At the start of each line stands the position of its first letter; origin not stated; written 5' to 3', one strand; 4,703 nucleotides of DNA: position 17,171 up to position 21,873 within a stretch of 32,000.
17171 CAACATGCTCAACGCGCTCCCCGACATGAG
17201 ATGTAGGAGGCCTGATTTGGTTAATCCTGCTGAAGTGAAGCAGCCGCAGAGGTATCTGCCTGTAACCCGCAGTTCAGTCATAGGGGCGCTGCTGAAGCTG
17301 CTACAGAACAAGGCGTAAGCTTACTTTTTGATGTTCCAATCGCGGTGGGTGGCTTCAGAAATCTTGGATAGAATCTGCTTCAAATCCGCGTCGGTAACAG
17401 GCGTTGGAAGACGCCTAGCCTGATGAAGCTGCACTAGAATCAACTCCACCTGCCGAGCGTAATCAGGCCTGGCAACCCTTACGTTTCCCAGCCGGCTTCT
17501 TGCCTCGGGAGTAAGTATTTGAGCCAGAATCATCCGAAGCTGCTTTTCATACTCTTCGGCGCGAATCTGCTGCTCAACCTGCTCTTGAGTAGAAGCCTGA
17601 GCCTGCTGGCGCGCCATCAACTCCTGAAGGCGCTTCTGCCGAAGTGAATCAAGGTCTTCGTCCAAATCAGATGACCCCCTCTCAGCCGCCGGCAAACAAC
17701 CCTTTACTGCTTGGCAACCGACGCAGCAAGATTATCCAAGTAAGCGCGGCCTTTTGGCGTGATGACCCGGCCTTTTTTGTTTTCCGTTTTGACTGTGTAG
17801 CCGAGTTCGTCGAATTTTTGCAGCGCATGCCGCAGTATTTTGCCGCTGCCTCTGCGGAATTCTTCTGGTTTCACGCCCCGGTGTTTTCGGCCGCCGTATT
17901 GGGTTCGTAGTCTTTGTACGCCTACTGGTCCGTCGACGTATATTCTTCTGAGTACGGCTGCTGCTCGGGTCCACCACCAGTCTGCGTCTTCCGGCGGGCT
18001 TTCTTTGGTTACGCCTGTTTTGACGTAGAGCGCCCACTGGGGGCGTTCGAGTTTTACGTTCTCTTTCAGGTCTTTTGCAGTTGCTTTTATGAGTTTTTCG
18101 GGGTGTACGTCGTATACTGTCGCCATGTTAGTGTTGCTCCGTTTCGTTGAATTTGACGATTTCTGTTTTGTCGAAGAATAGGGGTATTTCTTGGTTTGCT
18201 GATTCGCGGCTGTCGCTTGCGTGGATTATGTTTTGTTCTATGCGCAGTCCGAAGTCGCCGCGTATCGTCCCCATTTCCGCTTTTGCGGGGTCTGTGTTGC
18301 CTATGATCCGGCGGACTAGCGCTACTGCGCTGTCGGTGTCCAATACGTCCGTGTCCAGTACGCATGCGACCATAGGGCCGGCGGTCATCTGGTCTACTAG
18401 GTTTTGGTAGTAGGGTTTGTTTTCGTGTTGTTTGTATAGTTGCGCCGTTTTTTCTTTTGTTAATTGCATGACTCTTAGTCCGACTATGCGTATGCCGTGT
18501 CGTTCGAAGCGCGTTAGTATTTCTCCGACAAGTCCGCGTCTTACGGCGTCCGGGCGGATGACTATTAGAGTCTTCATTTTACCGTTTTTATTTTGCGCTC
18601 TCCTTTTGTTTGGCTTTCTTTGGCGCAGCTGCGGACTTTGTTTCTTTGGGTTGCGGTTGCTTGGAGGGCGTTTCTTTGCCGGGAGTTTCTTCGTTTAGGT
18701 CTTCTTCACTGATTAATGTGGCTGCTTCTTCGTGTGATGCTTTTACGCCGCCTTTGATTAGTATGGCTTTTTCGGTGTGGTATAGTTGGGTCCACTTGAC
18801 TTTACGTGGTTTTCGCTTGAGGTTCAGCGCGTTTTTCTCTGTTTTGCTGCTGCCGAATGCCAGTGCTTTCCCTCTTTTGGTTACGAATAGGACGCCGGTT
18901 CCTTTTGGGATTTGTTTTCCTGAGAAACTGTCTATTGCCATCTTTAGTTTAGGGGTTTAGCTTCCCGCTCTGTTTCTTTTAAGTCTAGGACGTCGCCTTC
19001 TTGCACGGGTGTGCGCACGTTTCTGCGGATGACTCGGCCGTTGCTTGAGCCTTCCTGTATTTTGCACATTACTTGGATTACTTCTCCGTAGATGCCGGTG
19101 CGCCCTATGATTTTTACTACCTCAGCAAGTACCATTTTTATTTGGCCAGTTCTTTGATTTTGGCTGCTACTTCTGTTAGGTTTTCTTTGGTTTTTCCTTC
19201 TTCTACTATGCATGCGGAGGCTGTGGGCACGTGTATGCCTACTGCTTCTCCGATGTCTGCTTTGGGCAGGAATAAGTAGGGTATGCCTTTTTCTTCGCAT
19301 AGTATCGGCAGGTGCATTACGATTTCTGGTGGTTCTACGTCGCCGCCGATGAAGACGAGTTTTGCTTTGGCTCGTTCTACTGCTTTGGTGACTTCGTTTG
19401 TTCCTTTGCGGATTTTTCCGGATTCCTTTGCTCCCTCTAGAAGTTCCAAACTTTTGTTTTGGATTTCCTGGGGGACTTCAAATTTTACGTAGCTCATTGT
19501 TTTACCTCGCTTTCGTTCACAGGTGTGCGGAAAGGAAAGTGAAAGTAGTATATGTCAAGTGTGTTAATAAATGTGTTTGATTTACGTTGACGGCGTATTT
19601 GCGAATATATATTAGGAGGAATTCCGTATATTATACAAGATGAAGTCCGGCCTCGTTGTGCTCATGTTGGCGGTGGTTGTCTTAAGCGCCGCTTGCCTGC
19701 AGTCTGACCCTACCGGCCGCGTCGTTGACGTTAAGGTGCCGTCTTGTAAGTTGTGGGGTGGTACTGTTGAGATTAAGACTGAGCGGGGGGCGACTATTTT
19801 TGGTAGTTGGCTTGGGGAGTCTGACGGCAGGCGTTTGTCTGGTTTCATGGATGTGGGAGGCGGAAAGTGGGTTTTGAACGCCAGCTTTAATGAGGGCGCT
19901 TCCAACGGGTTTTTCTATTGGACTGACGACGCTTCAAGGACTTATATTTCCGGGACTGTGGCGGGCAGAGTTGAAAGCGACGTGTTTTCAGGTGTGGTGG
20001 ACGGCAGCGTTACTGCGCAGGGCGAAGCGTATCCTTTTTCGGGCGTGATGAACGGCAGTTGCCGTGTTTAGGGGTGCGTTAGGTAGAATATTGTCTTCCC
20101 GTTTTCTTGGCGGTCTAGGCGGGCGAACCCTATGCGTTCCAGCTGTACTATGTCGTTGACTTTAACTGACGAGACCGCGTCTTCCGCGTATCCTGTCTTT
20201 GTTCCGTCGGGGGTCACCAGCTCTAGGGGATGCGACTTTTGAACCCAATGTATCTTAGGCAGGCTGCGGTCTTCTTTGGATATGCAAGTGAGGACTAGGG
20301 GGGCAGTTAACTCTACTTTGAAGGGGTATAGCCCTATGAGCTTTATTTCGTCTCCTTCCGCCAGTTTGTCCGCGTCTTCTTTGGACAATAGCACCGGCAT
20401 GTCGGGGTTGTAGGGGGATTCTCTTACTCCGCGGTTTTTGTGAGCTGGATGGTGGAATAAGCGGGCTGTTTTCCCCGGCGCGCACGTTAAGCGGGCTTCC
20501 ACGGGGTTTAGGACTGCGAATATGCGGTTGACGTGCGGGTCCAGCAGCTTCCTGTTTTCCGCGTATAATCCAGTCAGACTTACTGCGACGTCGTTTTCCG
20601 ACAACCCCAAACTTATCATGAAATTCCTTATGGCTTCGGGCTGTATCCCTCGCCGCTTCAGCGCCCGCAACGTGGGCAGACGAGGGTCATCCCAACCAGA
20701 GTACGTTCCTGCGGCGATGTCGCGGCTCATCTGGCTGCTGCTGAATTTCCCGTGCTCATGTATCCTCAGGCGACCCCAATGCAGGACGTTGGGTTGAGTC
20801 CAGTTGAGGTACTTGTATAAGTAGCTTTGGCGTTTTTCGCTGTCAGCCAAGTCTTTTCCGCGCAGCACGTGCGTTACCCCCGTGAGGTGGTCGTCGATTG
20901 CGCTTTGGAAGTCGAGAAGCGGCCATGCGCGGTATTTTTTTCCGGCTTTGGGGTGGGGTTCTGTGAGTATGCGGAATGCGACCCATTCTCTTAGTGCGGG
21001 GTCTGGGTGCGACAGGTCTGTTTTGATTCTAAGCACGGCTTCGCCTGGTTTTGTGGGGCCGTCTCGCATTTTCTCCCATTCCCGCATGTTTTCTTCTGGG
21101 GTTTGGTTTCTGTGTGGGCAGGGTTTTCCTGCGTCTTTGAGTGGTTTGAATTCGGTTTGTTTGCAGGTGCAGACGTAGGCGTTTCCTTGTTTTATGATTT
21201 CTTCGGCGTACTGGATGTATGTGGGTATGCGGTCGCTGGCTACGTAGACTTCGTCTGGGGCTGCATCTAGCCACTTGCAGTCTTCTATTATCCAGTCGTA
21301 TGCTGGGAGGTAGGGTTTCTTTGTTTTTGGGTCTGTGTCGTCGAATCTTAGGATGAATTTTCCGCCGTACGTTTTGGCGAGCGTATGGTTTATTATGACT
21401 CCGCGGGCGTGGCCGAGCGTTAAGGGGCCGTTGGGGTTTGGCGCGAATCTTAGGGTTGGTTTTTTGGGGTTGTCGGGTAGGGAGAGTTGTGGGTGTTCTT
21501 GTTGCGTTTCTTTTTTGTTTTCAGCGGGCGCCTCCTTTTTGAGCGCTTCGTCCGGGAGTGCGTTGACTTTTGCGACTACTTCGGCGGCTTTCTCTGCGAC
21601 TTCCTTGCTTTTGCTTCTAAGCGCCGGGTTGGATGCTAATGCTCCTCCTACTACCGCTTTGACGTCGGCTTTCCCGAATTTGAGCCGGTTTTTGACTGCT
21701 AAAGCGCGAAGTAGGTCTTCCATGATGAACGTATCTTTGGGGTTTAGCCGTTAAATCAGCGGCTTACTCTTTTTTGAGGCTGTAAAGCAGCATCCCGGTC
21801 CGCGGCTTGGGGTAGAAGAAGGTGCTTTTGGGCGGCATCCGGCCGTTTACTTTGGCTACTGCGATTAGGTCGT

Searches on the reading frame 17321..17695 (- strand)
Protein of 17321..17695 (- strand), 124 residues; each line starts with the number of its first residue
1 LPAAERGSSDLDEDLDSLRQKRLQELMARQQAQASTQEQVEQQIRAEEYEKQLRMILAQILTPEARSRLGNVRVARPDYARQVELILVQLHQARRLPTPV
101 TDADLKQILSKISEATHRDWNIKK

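Call 5: search_protein_families(library=pfam, proteins=[window:17321-17695:-])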
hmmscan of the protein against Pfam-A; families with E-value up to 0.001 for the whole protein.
window:17321-17695:- (124 aa): 1 family
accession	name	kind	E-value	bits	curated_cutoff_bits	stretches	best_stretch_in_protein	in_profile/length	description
PF01984.25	dsDNA_bind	-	2e-25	89.5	26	1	18-122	1-101/106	Double-stranded DNA-binding domain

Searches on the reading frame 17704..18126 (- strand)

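Call 5: search_protein_families(library=pfam, proteins=[window:17704-18126:-])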
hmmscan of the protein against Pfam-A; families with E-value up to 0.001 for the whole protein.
window:17704-18126:- (140 aa): 1 family
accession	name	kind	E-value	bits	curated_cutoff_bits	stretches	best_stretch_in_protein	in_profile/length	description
PF01090.25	Ribosomal_S19e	-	2e-54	183.5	29.4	1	3-139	1-136/137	Ribosomal protein S19e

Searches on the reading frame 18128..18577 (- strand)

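Call 5: search_protein_families(library=pfam, proteins=[window:18128-18577:-])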
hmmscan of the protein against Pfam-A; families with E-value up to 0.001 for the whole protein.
window:18128-18577:- (149 aa): 1 family
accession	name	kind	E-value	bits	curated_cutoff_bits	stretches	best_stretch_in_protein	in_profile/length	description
PF00334.24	NDK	-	1.1e-49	168.2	27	1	2-140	2-135/135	Nucleoside diphosphate kinase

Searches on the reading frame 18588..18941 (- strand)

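Call 6: search_protein_families(library=pfam, proteins=[window:18588-18941:-])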
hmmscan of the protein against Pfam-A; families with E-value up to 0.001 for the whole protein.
window:18588-18941:- (117 aa): 1 family
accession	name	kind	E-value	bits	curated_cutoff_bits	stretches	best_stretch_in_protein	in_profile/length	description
PF01246.26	Ribosomal_L24e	-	5.1e-16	59.1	27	1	3-58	5-59/66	Ribosomal protein L24e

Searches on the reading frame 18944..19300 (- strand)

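Call 6: search_protein_families(library=pfam, proteins=[window:18944-19300:-])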
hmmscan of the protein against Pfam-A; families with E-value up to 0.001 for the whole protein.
window:18944-19300:- (118 aa): 1 family
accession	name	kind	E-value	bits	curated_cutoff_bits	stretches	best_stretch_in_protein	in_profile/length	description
PF01200.24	Ribosomal_S28e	-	6.6e-24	84.1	25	1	56-117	3-64/64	Ribosomal protein S28e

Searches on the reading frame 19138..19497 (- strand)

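Call 6: search_protein_families(library=pfam, proteins=[window:19138-19497:-])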
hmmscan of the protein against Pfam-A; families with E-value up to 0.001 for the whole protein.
window:19138-19497:- (119 aa): 1 family
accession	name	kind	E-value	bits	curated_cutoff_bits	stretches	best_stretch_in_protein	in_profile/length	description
PF01248.31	Ribosomal_L7Ae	-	3.2e-25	88.1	22.1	1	17-104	4-92/95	Ribosomal protein L7Ae/L30e/S12e/Gadd45 family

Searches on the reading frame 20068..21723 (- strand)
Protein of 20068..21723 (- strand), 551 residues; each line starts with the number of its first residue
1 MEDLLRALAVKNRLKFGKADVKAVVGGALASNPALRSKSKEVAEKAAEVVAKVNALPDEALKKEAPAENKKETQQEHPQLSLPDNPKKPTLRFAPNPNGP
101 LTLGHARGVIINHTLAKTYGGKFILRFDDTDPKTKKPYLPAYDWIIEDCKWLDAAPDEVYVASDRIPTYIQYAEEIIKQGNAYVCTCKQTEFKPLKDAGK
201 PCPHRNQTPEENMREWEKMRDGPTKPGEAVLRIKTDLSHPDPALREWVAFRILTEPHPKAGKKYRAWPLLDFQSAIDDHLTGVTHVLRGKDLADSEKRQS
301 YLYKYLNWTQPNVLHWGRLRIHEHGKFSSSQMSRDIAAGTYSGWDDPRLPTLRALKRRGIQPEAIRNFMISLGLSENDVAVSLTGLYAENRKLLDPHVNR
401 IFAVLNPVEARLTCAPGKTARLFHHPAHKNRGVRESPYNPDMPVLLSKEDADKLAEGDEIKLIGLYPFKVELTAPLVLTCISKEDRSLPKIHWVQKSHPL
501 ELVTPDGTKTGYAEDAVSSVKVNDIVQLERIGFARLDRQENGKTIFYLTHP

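Call 6: search_protein_families(library=pfam, proteins=[window:20068-21723:-])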
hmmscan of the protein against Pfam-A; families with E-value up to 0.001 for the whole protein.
window:20068-21723:- (551 aa): 3 families
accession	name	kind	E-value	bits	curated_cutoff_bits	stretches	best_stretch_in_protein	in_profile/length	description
PF00749.27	tRNA-synt_1c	-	1.7e-71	241.2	23.4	1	91-395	4-313/314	tRNA synthetases class I (E and Q), catalytic domain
PF03950.23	tRNA-synt_1c_C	-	3.6e-11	43.6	23.9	1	399-471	2-74/91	tRNA synthetases class I (E and Q), anti-codon binding domain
PF20974.2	tRNA-synt_1c_C2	-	7.7e-09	36.5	23.9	1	490-537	1-69/69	tRNA synthetases class I (E and Q), anti-codon binding domain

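Call 11: find_encoding_contigs(protein=window:20068-21723:-, flank=10000, max_places=10)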
Protein window:20068-21723:- (551 aa): no gene with exactly this product is on record in the collection.

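Call 12: find_related_loci(query=window:20068-21723:-, collection=genome_contigs, flank=10000)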
Query window:20068-21723:- (551 aa) in genome_contigs; peptide patterns used: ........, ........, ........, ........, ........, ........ (x = any residue, [..] = any of these).
29 stretches matched a pattern; 1 encode a relative of the query (tblastn E <= 1e-3); 1 distinct loci.
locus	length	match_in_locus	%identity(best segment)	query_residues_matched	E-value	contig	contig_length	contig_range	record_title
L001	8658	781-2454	48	3-550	0e+0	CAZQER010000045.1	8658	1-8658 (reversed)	MAG TPA_asm: uncultured archaeon isolate binchicken_co6_257 genome assembly, contig: NODE_10338_length_8658_cov_8.410322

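Call 56: list_cluster_members(proteins=[P0001, window:20068-21723:-, window:9252-10280:+])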
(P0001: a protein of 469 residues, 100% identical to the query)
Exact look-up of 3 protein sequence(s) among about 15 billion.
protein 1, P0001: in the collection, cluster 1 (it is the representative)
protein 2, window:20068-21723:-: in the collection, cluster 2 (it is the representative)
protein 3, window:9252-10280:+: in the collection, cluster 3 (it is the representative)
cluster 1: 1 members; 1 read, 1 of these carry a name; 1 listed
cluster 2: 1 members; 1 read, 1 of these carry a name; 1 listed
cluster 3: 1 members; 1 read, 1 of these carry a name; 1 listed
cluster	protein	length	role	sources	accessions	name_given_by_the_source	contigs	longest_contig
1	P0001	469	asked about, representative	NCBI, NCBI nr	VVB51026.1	tRNA-splicing ligase RtcB [uncultured archaeon]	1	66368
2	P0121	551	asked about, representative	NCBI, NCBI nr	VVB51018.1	Glutamate--tRNA ligase [uncultured archaeon]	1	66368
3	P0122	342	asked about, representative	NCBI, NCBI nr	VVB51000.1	Peptidase family S49 [uncultured archaeon]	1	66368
